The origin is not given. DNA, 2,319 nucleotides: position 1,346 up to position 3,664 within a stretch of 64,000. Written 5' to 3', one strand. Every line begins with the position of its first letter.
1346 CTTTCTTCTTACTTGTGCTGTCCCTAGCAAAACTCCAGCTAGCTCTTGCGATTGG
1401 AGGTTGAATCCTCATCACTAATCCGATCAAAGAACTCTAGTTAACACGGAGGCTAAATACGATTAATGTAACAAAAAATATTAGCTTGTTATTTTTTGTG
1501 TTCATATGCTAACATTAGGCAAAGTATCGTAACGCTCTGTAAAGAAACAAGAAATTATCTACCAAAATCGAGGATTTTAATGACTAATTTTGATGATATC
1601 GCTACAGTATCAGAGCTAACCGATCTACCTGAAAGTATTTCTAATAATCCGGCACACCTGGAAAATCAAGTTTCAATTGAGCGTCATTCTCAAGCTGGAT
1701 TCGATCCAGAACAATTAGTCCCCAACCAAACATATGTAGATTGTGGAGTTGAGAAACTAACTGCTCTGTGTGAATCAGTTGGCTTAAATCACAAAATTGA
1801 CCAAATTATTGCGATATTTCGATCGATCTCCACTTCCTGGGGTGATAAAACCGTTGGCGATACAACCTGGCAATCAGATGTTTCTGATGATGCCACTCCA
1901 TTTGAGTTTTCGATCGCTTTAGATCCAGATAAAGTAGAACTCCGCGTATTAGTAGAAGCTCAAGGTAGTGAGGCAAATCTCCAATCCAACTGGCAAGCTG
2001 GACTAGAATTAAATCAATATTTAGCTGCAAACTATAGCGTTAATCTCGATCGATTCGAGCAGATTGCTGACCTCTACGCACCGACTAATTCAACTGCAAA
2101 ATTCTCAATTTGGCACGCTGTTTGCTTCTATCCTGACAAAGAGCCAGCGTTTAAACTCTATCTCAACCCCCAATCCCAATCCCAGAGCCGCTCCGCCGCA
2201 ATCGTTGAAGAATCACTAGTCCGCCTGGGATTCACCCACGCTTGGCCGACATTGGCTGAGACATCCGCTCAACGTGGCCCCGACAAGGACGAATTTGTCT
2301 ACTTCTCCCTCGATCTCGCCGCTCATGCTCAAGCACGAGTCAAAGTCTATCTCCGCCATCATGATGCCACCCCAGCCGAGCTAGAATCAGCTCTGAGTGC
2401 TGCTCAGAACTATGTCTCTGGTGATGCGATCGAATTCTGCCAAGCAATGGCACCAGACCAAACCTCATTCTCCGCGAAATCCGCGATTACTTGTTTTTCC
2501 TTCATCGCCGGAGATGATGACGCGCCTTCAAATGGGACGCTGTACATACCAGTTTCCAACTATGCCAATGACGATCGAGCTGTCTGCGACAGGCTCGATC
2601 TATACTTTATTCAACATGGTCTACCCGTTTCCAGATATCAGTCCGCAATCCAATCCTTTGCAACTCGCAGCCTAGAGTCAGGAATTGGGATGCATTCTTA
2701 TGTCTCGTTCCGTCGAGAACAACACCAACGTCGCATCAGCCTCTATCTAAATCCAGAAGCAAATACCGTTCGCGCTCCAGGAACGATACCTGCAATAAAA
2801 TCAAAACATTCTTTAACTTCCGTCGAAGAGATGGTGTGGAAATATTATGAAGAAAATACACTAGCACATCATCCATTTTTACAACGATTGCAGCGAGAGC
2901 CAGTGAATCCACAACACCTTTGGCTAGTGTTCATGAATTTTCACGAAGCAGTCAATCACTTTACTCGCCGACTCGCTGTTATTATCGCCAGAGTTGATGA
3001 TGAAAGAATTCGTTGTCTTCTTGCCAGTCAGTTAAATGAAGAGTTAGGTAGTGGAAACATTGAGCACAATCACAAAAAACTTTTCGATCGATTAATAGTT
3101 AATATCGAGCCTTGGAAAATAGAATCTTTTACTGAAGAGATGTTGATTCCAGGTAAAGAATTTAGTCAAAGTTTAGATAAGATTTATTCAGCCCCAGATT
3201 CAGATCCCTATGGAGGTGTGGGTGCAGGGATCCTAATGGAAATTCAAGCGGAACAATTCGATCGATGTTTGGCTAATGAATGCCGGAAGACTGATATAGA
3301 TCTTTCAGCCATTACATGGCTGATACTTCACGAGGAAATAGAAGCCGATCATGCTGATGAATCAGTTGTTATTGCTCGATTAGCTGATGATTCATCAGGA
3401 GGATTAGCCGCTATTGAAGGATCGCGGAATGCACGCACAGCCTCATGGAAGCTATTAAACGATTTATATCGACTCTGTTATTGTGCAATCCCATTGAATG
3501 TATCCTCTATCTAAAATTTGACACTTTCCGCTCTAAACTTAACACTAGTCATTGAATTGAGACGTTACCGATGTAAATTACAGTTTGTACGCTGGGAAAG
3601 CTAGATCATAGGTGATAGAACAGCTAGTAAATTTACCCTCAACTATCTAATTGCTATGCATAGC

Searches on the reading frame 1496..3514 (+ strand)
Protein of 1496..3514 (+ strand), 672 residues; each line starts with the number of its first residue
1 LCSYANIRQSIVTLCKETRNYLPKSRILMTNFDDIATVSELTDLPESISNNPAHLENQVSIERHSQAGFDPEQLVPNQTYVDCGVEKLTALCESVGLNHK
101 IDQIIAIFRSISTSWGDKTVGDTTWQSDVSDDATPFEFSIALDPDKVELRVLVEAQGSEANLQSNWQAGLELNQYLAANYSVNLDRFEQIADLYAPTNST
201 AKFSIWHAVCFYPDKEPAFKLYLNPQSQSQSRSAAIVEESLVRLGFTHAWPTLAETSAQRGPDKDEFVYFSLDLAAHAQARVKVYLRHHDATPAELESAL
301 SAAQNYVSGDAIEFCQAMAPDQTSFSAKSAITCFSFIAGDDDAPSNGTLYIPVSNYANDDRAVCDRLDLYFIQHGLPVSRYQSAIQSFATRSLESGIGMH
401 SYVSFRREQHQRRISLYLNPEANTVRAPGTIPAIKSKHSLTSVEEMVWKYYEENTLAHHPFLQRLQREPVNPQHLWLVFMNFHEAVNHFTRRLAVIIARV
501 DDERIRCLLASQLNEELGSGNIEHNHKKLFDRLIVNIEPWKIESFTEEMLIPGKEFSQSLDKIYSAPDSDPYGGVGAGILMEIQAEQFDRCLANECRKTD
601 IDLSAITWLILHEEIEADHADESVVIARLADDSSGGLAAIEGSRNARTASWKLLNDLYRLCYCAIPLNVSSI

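Call 102: search_protein_families(library=pfam, proteins=[window:1496-3514:+], max_evalue=0.0001)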
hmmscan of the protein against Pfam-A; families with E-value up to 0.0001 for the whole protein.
window:1496-3514:+ (672 aa): 2 families
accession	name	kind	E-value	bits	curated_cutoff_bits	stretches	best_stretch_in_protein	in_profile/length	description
PF11991.13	Trp_DMAT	-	8.8e-16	58.6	25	1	122-377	51-348/357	Tryptophan dimethylallyltransferase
PF14518.11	Haem_oxygenas_2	-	3.7e-14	53.3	28.9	1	486-643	11-169/177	Iron-containing redox enzyme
